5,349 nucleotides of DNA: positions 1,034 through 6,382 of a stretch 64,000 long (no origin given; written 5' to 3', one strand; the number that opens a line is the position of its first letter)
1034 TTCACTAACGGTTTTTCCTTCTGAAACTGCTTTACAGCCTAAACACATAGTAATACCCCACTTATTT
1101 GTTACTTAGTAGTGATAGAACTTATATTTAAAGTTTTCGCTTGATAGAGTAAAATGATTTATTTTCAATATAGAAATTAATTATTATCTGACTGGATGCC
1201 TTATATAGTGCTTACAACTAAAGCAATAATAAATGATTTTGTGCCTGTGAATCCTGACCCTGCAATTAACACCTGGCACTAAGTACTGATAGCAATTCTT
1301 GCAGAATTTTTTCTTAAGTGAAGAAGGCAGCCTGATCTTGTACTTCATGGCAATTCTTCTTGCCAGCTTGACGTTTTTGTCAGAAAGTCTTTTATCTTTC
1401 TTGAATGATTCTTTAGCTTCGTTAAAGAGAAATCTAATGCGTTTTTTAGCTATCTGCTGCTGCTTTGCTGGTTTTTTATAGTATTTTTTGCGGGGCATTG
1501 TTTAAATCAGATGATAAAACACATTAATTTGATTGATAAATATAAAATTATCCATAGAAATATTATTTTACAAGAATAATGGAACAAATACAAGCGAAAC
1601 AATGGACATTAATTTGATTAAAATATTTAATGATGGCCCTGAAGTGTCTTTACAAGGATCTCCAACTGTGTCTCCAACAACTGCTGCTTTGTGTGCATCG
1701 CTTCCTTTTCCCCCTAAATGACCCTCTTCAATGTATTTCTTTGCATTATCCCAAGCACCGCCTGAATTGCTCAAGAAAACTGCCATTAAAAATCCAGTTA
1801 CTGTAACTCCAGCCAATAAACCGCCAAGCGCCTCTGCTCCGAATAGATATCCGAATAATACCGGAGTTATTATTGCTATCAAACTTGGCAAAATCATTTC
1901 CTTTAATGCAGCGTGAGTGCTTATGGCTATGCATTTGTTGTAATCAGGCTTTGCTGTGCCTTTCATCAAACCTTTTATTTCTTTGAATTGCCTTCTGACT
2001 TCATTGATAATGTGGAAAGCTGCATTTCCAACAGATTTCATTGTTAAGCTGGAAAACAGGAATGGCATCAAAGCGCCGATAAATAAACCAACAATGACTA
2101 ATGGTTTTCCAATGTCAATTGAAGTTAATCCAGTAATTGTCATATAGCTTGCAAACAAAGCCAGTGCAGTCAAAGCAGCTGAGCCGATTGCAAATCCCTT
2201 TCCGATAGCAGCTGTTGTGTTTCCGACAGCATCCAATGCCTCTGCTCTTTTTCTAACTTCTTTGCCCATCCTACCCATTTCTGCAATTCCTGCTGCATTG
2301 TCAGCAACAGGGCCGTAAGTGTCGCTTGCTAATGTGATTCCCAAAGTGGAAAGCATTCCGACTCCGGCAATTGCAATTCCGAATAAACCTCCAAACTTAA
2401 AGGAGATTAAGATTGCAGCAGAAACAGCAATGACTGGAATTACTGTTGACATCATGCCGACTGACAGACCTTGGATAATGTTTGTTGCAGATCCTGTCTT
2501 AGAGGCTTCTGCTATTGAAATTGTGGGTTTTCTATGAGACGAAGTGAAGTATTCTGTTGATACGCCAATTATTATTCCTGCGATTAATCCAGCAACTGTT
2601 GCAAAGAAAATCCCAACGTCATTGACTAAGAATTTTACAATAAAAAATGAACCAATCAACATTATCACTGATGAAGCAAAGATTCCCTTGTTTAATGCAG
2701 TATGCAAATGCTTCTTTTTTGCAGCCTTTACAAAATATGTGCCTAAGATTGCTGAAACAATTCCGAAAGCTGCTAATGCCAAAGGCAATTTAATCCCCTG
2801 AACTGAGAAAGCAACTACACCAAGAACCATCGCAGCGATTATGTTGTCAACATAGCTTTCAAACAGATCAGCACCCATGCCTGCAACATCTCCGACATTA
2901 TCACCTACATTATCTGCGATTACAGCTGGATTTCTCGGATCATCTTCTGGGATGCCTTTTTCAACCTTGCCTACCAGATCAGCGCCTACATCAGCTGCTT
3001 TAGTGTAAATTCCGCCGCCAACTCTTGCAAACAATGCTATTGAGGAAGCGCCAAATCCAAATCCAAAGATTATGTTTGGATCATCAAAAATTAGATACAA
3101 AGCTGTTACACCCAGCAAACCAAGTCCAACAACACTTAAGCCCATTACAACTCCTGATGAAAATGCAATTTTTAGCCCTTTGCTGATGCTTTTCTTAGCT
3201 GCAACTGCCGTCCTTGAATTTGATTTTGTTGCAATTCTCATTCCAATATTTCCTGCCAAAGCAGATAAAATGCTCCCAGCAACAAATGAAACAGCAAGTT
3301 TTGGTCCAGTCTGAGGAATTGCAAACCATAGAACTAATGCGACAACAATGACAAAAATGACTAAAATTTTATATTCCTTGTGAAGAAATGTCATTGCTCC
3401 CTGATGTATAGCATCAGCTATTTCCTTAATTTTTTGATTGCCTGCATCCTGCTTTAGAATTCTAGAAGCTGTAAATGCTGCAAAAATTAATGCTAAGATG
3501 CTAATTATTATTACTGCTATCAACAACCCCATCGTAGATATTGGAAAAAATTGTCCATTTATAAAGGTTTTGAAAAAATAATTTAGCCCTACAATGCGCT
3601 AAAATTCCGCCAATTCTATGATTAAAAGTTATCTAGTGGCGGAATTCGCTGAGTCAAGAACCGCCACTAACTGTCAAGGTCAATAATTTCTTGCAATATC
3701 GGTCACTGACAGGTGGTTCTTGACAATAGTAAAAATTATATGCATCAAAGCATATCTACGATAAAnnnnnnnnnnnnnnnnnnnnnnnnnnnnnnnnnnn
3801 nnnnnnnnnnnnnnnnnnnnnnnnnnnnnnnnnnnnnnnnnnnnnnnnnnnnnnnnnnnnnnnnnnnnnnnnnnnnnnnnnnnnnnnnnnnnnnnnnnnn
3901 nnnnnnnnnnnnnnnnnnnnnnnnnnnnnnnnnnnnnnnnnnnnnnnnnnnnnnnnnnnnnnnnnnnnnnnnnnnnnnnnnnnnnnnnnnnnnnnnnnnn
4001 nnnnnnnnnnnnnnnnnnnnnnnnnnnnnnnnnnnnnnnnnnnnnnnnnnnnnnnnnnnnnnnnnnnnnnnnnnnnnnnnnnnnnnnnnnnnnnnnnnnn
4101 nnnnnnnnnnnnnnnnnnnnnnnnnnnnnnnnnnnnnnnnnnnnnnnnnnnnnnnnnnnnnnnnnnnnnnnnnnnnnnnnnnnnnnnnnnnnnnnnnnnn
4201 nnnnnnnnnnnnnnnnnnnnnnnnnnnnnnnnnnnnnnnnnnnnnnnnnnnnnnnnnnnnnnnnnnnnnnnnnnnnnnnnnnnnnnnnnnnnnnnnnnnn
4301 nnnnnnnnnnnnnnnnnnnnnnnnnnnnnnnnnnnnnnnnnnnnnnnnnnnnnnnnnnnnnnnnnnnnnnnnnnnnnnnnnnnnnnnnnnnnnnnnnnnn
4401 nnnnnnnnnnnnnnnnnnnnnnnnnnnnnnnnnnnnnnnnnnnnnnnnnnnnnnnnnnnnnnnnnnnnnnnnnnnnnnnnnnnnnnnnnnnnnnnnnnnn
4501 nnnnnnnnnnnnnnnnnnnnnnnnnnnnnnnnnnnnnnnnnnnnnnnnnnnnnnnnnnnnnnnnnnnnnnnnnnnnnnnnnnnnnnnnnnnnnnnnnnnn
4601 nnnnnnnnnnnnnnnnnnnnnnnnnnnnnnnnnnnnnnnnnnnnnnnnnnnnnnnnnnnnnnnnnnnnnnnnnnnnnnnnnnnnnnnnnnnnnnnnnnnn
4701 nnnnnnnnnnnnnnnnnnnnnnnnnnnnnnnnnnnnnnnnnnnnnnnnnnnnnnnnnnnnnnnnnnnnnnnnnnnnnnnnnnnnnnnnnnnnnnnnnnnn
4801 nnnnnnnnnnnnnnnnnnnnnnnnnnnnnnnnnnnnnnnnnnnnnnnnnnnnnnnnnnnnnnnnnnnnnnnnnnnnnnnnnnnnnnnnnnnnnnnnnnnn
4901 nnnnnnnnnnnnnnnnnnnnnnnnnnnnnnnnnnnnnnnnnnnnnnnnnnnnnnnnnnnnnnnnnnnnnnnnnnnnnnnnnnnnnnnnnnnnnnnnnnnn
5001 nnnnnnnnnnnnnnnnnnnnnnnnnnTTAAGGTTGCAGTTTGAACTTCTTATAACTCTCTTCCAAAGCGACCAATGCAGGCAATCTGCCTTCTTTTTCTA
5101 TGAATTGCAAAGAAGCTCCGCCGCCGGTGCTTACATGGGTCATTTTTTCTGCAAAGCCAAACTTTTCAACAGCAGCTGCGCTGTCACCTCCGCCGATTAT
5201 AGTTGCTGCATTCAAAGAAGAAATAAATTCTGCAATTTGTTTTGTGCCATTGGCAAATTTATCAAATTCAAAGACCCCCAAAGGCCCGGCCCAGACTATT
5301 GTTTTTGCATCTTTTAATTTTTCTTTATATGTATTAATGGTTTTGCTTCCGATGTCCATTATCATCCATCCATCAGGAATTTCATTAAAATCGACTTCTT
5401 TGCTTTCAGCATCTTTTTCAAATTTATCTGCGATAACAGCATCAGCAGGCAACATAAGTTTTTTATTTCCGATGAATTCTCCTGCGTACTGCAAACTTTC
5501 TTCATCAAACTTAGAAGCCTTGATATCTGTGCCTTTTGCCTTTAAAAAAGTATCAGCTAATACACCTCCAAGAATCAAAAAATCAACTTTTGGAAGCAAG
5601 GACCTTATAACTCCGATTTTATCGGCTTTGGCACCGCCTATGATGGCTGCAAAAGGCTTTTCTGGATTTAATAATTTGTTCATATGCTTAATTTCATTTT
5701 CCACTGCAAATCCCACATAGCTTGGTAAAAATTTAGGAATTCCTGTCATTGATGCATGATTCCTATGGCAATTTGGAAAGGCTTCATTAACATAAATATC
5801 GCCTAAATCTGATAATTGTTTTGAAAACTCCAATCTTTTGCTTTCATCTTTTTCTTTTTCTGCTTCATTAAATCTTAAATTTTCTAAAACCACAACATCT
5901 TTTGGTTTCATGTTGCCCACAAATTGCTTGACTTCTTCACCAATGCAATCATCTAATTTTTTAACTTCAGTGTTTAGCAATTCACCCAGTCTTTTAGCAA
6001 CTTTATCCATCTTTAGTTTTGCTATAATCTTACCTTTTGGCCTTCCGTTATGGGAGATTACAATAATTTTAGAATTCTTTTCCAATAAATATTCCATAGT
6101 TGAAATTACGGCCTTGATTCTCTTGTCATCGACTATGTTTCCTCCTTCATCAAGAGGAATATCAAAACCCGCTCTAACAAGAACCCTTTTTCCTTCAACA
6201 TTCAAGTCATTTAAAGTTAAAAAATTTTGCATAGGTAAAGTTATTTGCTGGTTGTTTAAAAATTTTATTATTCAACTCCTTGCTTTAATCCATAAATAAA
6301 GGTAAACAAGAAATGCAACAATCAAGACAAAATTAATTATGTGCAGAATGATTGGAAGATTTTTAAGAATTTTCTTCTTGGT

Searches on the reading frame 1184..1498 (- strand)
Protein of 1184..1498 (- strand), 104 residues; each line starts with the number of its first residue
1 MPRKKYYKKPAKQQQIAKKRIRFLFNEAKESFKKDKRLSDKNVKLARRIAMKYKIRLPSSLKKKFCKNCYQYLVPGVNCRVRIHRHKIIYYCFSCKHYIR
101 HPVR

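Call 4: search_protein_families(library=pfam, proteins=[window:1184-1498:-])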
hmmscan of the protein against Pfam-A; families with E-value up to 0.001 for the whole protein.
window:1184-1498:- (104 aa): 1 family
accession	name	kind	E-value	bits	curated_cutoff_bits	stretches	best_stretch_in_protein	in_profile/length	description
PF04032.22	Rpr2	-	2.7e-18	66.4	29.3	1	20-96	1-90/90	RNAse P Rpr2/Rpp21/SNM1 subunit domain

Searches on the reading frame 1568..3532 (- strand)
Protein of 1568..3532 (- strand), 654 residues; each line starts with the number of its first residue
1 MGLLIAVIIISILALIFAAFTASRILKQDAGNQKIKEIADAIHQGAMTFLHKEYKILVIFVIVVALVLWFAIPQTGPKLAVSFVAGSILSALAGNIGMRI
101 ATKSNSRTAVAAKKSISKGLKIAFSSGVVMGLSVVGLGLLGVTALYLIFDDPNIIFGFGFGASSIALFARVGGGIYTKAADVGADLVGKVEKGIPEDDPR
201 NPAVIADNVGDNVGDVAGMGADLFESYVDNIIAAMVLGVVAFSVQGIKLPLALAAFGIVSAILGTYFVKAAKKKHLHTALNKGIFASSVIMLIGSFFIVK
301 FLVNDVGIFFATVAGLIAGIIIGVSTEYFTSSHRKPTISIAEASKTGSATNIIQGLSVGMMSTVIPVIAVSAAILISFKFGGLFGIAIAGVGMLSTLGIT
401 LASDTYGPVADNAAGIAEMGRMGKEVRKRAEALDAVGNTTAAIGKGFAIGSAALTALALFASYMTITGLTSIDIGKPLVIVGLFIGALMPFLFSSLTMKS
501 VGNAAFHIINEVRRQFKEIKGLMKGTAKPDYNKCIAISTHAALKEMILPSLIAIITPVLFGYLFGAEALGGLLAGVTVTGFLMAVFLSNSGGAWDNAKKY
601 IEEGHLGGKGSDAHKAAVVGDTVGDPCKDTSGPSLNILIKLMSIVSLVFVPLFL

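Call 4: search_protein_families(library=pfam, proteins=[window:1568-3532:-])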
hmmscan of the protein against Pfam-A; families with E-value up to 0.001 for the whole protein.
window:1568-3532:- (654 aa): 1 family
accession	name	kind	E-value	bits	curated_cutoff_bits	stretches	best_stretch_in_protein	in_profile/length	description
PF03030.21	H_PPase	-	4e-277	921.6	29.7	1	12-649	1-645/645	Inorganic H+ pyrophosphatase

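Call 80: search_solved_structures(query=window:1568-3532:-, show_alignments=2, max_evalue=1e-50)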
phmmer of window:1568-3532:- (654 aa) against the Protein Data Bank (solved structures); distinct sequences matched with E-value up to 1e-50: 11.
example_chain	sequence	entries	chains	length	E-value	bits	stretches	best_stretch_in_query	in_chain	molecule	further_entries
6afz_A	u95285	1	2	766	2.1e-179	601.4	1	80-653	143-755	Pyrophosphate-energized vacuolar membrane proton pump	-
4a01_A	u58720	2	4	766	2.7e-179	601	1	80-653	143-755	PROTON PYROPHOSPHATASE | Pyrophosphate-energized vacuolar membrane proton pump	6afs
5gpj_A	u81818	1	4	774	2.7e-179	601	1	80-653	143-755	Pyrophosphate-energized vacuolar membrane proton pump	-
6afy_A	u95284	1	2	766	2.8e-179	600.9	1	80-653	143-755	Pyrophosphate-energized vacuolar membrane proton pump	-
6afw_A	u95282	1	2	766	3.1e-179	600.8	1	80-653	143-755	Pyrophosphate-energized vacuolar membrane proton pump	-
6aft_A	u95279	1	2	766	4.7e-179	600.2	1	80-653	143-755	Pyrophosphate-energized vacuolar membrane proton pump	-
6afu_A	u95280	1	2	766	4.8e-179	600.2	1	80-653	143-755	Pyrophosphate-energized vacuolar membrane proton pump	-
6afx_A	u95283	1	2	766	4.8e-179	600.2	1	80-653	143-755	Pyrophosphate-energized vacuolar membrane proton pump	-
6afv_A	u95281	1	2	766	1.5e-178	598.5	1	80-653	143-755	Pyrophosphate-energized vacuolar membrane proton pump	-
4av3_A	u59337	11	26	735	3.5e-156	524.7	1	155-653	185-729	K(+)-STIMULATED PYROPHOSPHATE-ENERGIZED SODIUM PUMP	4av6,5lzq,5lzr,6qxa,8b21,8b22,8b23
8b37_A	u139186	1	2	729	2.5e-144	485.5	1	7-650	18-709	K(+)-insensitive pyrophosphate-energized proton pump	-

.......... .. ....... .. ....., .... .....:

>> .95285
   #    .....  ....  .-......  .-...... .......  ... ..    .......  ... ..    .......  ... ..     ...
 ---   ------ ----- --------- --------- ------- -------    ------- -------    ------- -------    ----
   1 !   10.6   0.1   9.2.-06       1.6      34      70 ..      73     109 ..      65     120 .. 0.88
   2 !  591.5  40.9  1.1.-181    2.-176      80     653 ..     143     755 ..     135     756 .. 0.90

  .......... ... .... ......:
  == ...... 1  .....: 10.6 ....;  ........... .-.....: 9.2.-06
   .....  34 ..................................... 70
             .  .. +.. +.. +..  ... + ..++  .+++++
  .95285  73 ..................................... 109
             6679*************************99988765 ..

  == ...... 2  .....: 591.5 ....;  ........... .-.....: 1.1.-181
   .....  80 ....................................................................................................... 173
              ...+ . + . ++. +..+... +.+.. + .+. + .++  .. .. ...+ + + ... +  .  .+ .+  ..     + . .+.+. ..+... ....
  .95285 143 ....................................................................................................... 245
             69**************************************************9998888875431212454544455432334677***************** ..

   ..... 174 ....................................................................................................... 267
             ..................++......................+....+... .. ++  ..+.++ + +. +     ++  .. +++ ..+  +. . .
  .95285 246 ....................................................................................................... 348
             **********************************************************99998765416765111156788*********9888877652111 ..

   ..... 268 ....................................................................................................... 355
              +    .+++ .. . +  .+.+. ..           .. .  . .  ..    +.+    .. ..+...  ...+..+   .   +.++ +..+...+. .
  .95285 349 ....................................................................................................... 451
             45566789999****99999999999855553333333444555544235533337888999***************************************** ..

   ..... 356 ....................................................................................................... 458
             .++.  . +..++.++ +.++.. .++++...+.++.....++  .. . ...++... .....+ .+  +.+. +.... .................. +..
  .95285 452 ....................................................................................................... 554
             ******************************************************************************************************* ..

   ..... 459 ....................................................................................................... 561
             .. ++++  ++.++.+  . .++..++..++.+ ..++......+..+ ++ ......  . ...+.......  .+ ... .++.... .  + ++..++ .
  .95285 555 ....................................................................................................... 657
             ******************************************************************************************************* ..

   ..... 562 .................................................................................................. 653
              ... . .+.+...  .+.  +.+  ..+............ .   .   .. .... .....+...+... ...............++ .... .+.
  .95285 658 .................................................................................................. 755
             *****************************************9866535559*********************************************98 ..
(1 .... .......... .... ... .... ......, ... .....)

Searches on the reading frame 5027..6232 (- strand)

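Call 4: search_protein_families(library=pfam, proteins=[window:5027-6232:-])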
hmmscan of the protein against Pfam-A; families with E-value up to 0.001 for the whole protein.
window:5027-6232:- (401 aa): 1 family
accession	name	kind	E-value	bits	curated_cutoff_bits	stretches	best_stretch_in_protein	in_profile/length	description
PF00162.24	PGK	-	4.4e-137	457.6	27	1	7-379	1-377/379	Phosphoglycerate kinase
